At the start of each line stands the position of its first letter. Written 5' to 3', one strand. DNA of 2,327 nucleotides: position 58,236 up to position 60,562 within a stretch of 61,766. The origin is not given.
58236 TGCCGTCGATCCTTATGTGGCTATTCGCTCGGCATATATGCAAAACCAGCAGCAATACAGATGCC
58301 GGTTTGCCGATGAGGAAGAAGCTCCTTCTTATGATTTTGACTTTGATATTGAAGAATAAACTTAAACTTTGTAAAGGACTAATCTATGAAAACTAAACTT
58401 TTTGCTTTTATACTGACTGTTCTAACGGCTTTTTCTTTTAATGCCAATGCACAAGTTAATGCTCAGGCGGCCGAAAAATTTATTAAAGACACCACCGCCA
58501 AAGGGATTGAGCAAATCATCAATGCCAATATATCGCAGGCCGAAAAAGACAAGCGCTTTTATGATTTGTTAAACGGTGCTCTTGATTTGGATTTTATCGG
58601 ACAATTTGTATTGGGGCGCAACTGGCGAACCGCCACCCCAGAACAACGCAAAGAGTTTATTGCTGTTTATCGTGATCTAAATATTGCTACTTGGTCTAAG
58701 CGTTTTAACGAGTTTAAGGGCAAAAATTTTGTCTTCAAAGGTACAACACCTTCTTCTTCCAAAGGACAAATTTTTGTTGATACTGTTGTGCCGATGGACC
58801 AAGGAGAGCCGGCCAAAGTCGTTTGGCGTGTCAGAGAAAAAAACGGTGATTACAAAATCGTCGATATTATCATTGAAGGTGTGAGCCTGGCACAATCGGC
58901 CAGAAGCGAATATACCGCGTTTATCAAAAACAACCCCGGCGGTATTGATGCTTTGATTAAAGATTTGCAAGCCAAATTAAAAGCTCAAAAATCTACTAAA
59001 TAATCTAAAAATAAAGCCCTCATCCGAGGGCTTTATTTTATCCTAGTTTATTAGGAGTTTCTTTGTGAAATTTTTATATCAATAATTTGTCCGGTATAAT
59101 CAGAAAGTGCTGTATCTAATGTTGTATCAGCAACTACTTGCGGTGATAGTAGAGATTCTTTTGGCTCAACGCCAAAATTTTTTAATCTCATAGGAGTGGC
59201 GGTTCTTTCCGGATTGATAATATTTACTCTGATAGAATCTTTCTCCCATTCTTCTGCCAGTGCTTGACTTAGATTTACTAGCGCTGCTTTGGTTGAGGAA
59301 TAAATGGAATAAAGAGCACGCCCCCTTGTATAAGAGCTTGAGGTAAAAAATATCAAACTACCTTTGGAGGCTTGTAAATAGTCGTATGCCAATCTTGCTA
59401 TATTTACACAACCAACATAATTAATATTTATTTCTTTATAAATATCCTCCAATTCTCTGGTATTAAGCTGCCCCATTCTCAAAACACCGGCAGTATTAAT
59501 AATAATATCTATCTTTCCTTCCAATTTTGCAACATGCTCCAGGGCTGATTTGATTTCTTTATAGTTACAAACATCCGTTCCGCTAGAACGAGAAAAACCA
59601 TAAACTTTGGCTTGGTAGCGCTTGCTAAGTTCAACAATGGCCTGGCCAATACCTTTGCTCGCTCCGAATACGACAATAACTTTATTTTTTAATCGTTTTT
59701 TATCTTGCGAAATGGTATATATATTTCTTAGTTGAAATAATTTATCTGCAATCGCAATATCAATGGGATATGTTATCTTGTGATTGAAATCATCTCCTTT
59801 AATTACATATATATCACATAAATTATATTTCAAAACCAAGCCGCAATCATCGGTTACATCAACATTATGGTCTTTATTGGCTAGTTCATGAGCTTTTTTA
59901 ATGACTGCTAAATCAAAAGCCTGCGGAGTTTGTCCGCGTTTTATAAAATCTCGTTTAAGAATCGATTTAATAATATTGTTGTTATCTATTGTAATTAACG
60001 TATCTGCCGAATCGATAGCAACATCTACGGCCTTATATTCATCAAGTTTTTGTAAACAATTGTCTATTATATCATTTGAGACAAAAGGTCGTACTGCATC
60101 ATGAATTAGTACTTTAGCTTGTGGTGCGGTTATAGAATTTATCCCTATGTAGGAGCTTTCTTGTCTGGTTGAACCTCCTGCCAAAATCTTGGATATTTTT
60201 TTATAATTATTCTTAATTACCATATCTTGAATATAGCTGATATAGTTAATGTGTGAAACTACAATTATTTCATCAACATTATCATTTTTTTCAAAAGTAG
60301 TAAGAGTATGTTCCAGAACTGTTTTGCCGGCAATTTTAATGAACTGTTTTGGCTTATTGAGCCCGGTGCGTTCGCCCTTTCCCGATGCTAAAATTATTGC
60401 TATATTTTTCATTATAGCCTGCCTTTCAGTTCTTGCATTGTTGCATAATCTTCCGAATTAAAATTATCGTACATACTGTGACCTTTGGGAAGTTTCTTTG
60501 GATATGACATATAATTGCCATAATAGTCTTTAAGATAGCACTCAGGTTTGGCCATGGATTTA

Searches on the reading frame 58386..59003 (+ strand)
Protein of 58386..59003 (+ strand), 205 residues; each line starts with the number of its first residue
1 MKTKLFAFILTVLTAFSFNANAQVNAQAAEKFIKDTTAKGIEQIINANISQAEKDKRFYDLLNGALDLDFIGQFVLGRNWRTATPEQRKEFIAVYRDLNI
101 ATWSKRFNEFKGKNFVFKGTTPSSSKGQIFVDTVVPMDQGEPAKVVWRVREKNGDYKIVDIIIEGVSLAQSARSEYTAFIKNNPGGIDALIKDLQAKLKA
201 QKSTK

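Call 63: search_protein_families(library=pfam, proteins=[window:58386-59003:+], max_evalue=0.00001)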
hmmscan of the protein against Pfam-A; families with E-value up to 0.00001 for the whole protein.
window:58386-59003:+ (205 aa): 1 family
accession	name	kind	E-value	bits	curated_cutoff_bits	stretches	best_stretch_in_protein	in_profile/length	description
PF05494.18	MlaC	-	1.8e-39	135.6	26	1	46-195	12-165/166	MlaC protein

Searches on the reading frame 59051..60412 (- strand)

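Call 63: search_protein_families(library=pfam, proteins=[window:59051-60412:-], max_evalue=0.00001)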
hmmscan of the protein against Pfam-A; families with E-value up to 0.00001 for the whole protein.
window:59051-60412:- (453 aa): 4 families
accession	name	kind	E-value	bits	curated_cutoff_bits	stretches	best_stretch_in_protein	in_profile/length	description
PF01128.25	IspD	-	5.5e-47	160.8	27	1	4-225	2-218/221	2-C-methyl-D-erythritol 4-phosphate cytidylyltransferase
PF00106.31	adh_short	-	2.9e-32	112.2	26.6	1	279-409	56-187/195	short chain dehydrogenase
PF13561.12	adh_short_C2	-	3.3e-25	89.5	27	1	257-409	34-181/236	Enoyl-(Acyl carrier protein) reductase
PF12804.13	NTP_transf_3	-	2e-08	35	27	1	5-126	1-114/160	MobA-like NTP transferase domain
